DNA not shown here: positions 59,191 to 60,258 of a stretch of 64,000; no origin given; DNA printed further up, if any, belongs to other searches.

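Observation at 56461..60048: Two copies of an unassigned domain of about 215-265 aa inside the giant protein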

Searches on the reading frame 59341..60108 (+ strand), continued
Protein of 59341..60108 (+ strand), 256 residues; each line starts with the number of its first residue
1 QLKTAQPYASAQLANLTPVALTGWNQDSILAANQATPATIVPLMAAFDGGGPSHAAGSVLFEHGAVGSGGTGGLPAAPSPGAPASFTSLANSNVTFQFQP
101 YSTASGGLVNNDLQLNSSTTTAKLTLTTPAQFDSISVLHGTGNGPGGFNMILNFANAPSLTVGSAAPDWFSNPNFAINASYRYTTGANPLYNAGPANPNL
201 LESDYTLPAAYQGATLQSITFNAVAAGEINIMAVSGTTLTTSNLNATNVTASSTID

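Call 47: search_solved_structures(query=A4, max_evalue=10, show_alignments=2)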
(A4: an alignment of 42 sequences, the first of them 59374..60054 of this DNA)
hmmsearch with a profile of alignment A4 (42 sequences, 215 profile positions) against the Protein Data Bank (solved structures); distinct sequences matched with E-value up to 10: 2.
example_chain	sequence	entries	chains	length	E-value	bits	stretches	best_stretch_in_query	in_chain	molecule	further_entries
6yu8_A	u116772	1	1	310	0.054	16.3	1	130-184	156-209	Methyltransferase domain of the L protein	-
2vqa_A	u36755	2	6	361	0.16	14.8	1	118-153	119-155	SLL1358 PROTEIN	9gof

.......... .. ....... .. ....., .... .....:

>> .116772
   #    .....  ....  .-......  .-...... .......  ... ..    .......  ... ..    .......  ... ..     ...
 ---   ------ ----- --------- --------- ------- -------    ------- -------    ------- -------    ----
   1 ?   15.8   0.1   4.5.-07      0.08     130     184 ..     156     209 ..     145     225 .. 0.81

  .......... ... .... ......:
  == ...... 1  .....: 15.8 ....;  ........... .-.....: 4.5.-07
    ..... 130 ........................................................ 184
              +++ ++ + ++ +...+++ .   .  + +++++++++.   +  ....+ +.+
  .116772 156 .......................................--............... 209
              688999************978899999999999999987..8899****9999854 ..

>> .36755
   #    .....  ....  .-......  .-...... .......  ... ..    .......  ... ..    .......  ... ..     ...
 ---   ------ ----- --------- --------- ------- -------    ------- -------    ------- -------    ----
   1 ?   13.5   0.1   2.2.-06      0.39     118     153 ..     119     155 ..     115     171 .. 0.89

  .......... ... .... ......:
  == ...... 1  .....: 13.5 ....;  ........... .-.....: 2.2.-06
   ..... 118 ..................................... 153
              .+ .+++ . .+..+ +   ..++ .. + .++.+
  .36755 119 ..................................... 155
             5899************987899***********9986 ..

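Call 51: search_protein_families(library=pfam, proteins=[P0010, P0019, P0026], max_evalue=0.001)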
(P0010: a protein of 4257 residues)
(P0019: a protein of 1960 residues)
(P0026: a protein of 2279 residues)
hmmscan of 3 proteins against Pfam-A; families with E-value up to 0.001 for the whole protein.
P0010 (4257 aa): 2 families
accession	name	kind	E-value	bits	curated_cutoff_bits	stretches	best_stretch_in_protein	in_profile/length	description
PF12951.13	PATR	-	8.7e-13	48.5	27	4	602-629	1-29/30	Passenger-associated-transport-repeat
PF07589.16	PEP-CTERM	-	2.6e-05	24.6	20.7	1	4230-4255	1-24/24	PEP-CTERM motif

P0019 (1960 aa): 5 families
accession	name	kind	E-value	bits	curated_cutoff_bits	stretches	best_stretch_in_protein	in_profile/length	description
PF20009.4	GEVED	-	8.4e-33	113.5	24.4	2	1801-1876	2-78/78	GEVED domain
PF02368.24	Big_2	-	5.3e-16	58.8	22.8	3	1103-1162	12-70/79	Bacterial Ig-like domain (group 2)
PF18962.6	Por_Secre_tail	-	1e-11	45.4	27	1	1893-1958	1-74/75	Secretion system C-terminal sorting domain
PF16967.11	TcfC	-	0.00015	21.7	29.4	0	1918-1956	24-61/68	E-set like domain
PF17330.7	SWC7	-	0.00075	19.9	25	0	626-670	33-77/98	SWR1 chromatin-remodelling complex, sub-unit Swc7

P0026 (2279 aa): 6 families
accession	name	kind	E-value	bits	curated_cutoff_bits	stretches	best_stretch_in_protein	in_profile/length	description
PF00041.27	fn3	-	2e-22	79.6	25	1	1454-1533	4-72/84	Fibronectin type III domain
PF16655.11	PhoD_N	-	1e-16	61.7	30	0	948-1013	26-90/90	PhoD-like phosphatase, N-terminal domain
PF16656.11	Pur_ac_phosph_N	-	1.2e-15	58.3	30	0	389-468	16-84/93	Purple acid Phosphatase, N-terminal domain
PF10179.15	NDNF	-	1.5e-07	32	27.3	0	1510-1540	89-119/127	Neuron-derived neurotrophic factor, first Fn(III) domain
PF01108.23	Tissue_fac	-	5.9e-05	23.3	27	0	1135-1215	27-105/107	Tissue factor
PF24489.1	Ig_J_second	-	0.00011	22.7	27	0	1508-1546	54-94/105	Tip attachment protein J second Ig-like domain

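Call 59: search_protein_families(library=pfam, proteins=[P0035, P0017, P0023, P0085, P0146], max_evalue=0.0001)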
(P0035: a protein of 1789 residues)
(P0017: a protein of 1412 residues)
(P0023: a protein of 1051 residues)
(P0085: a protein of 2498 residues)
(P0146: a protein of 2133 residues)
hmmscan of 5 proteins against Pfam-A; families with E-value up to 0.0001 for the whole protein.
P0035 (1789 aa): 6 families
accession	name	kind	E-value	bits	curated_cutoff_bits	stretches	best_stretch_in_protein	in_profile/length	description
PF13927.12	Ig_3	-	5.4e-34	117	30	3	1428-1503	1-78/78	Immunoglobulin domain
PF07679.22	I-set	-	1.3e-23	83.3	23.7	2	1444-1515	15-88/90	Immunoglobulin I-set domain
PF13385.13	Laminin_G_3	-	1.1e-21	78.1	27.6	1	1160-1327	5-151/151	Concanavalin A-like lectin/glucanases superfamily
PF13895.12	Ig_2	-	1.9e-16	60.5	27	0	1004-1076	11-79/79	Immunoglobulin domain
PF00047.31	ig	-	2.3e-15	57.1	21.8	2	1452-1511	16-80/81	Immunoglobulin domain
PF07686.23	V-set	-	9.4e-05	23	26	0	1473-1517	59-108/109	Immunoglobulin V-set domain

P0017 (1412 aa): 4 families
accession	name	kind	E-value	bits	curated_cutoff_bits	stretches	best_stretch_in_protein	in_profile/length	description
PF13927.12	Ig_3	-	1.6e-22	80.2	30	2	678-759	1-78/78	Immunoglobulin domain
PF07679.22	I-set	-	4.9e-18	65.4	23.7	1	1053-1129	9-87/90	Immunoglobulin I-set domain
PF18483.9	Lectin_L-type_dom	-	2.1e-08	34.7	78.3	1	1164-1249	23-109/215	Legume lectin beta-barrel domain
PF13895.12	Ig_2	-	1.1e-06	29.2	27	0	1069-1133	24-79/79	Immunoglobulin domain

P0023 (1051 aa): 3 families
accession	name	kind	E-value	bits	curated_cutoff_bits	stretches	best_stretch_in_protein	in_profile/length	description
PF18483.9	Lectin_L-type_dom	-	6.8e-09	36.3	78.3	1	788-885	10-109/215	Legume lectin beta-barrel domain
PF07679.22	I-set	-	3.7e-05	24.1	23.7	1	711-776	23-90/90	Immunoglobulin I-set domain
PF13927.12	Ig_3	-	6.3e-05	23.8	30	0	696-762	12-78/78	Immunoglobulin domain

P0085 (2498 aa): 2 families
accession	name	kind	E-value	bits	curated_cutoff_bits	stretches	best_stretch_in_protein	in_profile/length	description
PF00932.25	LTD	-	2.1e-86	286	34.3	6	933-1030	5-94/109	Lamin Tail Domain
PF08757.17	CotH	-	1.5e-09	38.3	23.8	1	1455-1734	28-283/322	CotH kinase protein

P0146 (2133 aa): 4 families
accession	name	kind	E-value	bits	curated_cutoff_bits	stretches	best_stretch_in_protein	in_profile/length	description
PF13290.12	CHB_HEX_C_1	-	4e-27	94.4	22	2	1988-2050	1-63/67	Chitobiase/beta-hexosaminidase C-terminal domain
PF13287.12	Fn3_assoc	-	2.7e-26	91.9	23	2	1312-1367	1-56/59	Fn3 associated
PF07691.17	PA14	-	5.4e-21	75.4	24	1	1391-1520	6-143/147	PA14 domain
PF17957.7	Big_7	-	2.1e-13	51.1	24.1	1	1533-1601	1-70/70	Bacterial Ig domain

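Call 63: search_protein_families(library=pfam, alignment_id=A4, max_evalue=1)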
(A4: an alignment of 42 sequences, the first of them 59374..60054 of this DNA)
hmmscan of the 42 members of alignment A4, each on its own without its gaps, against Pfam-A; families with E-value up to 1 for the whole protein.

A. member 1, window:59374-60054:+ (227 aa): 0 families

B. families by the number of members that match (of 42 scanned): 10 families
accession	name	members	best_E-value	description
PF02440.21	Adeno_E3_CR1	1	0.0073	Adenovirus E3 region protein CR1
PF13650.11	Asp_protease_2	1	0.052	Aspartyl protease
PF08205.18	C2-set_2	1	0.079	CD80-like C2-set immunoglobulin domain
PF01356.24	A_amylase_inhib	1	0.088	Alpha amylase inhibitor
PF05031.18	NEAT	1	0.094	Iron Transport-associated domain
PF02589.21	LUD_dom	1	0.11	LUD domain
PF15817.10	TMEM40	1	0.14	Transmembrane protein 40 family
PF24377.1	DUF7533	1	0.18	Family of unknown function (DUF7533)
PF19532.5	Ig_TMEM131L_2nd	1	0.2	Transmembrane protein 131-like, second Ig-like domain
PF16300.11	WD40_4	1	0.27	Type of WD40 repeat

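Call 67: fold_search(model_id=the predicted structure, library=viral)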
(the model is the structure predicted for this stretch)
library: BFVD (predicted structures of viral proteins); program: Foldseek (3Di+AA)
matches with E <= 10: 1526; with E <= 0.001: 10
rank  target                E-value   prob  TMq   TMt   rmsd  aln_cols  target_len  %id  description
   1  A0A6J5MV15            7.4e-05  1.00  0.34  0.26   6.6       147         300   11  Uncharacterized protein [uncultured Caudovirales phage]
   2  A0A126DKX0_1          1.5e-04  0.99  0.28  0.08  12.6       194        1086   13  (no name in the UniProt tables at hand)
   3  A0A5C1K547            3.0e-04  0.99  0.27  0.15  13.1       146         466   16  (no name in the UniProt tables at hand)
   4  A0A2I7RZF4            3.2e-04  0.99  0.27  0.08   9.3       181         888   12  Uncharacterized protein [Vibrio phage 1.261.O._10N.286.51.A7]
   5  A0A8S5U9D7            5.1e-04  1.00  0.27  0.08  13.1       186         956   11  Uncharacterized protein [Siphoviridae sp. ct7aK2]
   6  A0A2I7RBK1            7.1e-04  1.00  0.28  0.10   5.6       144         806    9  (no name in the UniProt tables at hand)
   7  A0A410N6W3            7.9e-04  1.00  0.33  0.20   5.2       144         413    8  Prokaryotic polysaccharide deacetylase [Haloferax tailed virus 1]
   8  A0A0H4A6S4            8.8e-04  1.00  0.36  0.13   6.1       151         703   12  (no name in the UniProt tables at hand)
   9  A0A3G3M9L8            9.2e-04  1.00  0.30  0.18   6.1       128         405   12  Uncharacterized protein [Gordonia phage Fosterous]
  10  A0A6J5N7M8            9.2e-04  1.00  0.26  0.23   5.7       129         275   11  Thrombospondin type-1 (TSP1) repeat (Fragment) [uncultured Caudovirales phage]
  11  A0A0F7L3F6            1.0e-03  0.99  0.30  0.13  13.2       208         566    8  Uncharacterized protein [uncultured marine virus]
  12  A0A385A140            1.0e-03  0.99  0.23  0.25   6.7       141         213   11  (no name in the UniProt tables at hand)
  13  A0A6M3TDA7            1.0e-03  0.75  0.22  0.17  10.9       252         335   11  (no name in the UniProt tables at hand)
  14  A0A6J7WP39            1.0e-03  0.63  0.24  0.10  23.8       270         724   12  Uncharacterized protein [uncultured Caudovirales phage]
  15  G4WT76                1.1e-03  0.97  0.26  0.07  12.4       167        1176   11  (no name in the UniProt tables at hand)
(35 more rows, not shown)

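Call 74: find_encoding_contigs(protein=P0001, flank=10000, max_places=2)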
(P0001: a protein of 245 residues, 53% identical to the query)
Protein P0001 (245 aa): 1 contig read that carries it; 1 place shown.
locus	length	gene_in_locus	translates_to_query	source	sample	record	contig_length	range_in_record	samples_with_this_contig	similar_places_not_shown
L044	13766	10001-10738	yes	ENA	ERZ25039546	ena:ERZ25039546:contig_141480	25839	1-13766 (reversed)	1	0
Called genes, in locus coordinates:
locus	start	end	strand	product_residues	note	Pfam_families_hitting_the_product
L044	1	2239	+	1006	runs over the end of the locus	PF12951:PATR (faint)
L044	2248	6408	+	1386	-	PF12951:PATR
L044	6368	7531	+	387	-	-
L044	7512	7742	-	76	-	-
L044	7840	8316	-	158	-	-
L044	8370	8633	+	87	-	-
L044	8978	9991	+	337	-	PF00139:Lectin_legB (weak)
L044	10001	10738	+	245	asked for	-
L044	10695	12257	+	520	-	-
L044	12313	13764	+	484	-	?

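Call 76: find_homologous_proteins(query=A4, max_evalue=1e-10)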
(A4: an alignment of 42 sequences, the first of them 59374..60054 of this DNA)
Query A4 (42 sequences) (227 aa, profile of the alignment): 16 proteins with E <= 1e-10 among 8000 candidates.
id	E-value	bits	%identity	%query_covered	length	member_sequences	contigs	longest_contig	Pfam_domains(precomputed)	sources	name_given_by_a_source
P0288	1.6e-108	379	28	97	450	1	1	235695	-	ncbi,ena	-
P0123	1.8e-93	330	26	96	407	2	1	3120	-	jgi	-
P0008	1.6e-88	314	30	99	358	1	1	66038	-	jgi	jgi:hypothetical protein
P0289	6.6e-62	227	32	67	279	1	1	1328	-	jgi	jgi:hypothetical protein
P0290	4.1e-61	224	34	67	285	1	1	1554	-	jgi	jgi:hypothetical protein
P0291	3.6e-60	221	32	67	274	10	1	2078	PF07589.17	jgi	jgi:hypothetical protein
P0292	1.2e-58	216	33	98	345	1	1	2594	PF13927.13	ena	-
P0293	4.2e-57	211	30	67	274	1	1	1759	-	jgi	-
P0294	6.9e-54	201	32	98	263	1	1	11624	-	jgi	jgi:hypothetical protein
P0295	4.4e-50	188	31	99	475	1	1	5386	-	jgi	jgi:hypothetical protein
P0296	8.0e-41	158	30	38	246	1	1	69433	-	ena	-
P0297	1.4e-39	154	32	99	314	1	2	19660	PF07589.17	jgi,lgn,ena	-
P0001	3.7e-39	153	53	81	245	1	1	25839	-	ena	-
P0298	2.9e-36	143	34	31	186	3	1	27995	-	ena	-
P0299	1.1e-35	141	29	99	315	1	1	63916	PF07589.17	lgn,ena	-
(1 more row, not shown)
